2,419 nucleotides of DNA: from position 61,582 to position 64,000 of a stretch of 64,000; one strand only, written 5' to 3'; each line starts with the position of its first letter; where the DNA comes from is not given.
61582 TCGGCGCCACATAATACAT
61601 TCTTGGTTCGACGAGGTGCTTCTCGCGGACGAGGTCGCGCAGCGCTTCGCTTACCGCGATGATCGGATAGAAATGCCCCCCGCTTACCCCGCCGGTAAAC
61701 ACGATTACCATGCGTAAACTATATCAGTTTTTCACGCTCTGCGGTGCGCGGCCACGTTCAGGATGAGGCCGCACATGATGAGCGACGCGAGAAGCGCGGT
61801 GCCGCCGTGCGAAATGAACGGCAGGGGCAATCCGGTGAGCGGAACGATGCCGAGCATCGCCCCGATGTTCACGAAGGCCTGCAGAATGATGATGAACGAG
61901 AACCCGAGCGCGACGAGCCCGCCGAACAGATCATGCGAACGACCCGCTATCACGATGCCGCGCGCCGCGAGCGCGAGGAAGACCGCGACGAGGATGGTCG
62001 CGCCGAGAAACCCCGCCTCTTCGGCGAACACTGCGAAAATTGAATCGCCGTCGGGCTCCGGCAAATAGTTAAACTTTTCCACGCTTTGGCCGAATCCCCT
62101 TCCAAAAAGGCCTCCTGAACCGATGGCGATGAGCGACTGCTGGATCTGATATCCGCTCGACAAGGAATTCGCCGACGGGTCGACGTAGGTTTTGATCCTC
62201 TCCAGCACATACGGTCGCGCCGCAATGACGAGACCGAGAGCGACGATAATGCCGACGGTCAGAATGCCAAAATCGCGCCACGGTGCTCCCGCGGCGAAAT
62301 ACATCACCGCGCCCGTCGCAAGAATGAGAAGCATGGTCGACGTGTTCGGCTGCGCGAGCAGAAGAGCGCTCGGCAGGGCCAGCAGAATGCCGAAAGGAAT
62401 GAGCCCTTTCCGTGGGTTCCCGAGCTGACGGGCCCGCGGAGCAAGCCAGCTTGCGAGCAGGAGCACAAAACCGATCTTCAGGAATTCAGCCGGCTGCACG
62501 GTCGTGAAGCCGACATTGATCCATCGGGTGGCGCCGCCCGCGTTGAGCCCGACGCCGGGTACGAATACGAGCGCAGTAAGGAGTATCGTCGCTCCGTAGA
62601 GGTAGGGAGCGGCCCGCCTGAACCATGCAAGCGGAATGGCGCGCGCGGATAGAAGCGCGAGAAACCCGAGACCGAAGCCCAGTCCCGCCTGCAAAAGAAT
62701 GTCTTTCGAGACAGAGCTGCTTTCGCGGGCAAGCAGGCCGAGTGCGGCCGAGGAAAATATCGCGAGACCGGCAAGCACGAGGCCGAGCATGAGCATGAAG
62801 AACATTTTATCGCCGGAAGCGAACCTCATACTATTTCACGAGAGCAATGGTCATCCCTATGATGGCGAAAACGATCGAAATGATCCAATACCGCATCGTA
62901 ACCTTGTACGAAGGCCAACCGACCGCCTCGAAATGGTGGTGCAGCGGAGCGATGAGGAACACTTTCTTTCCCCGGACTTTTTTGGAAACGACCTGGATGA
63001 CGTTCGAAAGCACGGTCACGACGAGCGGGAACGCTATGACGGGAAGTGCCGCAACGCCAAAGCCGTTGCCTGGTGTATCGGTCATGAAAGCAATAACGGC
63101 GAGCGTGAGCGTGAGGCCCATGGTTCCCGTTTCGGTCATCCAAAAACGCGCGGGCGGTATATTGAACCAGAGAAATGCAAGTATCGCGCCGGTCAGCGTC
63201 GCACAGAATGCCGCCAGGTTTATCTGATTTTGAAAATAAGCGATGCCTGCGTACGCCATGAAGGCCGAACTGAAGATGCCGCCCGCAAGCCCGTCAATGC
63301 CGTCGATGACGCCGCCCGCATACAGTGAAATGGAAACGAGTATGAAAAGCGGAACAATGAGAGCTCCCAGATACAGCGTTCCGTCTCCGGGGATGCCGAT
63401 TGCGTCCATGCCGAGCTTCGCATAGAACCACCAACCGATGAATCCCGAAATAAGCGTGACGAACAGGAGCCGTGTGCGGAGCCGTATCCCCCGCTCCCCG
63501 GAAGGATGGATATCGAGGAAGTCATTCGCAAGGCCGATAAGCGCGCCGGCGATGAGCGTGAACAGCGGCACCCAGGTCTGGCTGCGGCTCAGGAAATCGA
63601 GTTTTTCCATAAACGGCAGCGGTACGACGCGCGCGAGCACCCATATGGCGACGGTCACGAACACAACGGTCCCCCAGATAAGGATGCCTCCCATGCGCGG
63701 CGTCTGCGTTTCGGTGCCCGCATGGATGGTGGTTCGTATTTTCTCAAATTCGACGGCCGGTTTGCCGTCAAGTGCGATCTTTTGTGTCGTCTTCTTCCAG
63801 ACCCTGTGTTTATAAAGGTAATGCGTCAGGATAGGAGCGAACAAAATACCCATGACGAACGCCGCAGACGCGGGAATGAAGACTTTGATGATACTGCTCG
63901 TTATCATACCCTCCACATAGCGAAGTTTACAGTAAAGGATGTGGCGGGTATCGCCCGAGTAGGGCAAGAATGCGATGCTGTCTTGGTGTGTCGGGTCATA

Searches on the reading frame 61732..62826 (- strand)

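Call 34: search_protein_families(library=pfam, proteins=[window:61732-62826:-], max_evalue=0.01)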
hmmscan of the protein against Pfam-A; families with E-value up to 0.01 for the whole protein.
window:61732-62826:- (364 aa): 1 family
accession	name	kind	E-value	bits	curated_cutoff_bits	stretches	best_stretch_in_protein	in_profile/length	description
PF01098.24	FTSW_RODA_SPOVE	-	1.3e-89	301.1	26.4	1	8-363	3-355/356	Cell cycle protein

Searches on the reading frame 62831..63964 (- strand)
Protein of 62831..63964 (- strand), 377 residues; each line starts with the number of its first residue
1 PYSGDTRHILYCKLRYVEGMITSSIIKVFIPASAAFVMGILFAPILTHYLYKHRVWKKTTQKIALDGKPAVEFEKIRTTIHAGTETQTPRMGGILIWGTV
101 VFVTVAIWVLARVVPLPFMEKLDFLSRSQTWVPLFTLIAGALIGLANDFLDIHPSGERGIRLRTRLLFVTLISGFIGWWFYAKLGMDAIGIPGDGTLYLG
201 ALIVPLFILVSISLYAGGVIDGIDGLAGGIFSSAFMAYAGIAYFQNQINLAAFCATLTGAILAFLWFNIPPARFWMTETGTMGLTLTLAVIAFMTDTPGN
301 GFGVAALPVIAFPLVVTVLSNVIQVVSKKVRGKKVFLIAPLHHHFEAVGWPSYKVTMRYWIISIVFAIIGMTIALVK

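Call 18: find_encoding_contigs(protein=window:62831-63964:-, flank=2000, max_places=10)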
Protein window:62831-63964:- (377 aa): no gene with exactly this product is on record in the collection.

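Call 34: search_protein_families(library=pfam, proteins=[window:62831-63964:-], max_evalue=0.01)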
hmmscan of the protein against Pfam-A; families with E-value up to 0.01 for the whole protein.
window:62831-63964:- (377 aa): 1 family
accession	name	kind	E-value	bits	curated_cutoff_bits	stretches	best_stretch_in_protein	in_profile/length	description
PF00953.26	Glycos_transf_4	-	1.6e-19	70.9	27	1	132-294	3-158/160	Glycosyl transferase family 4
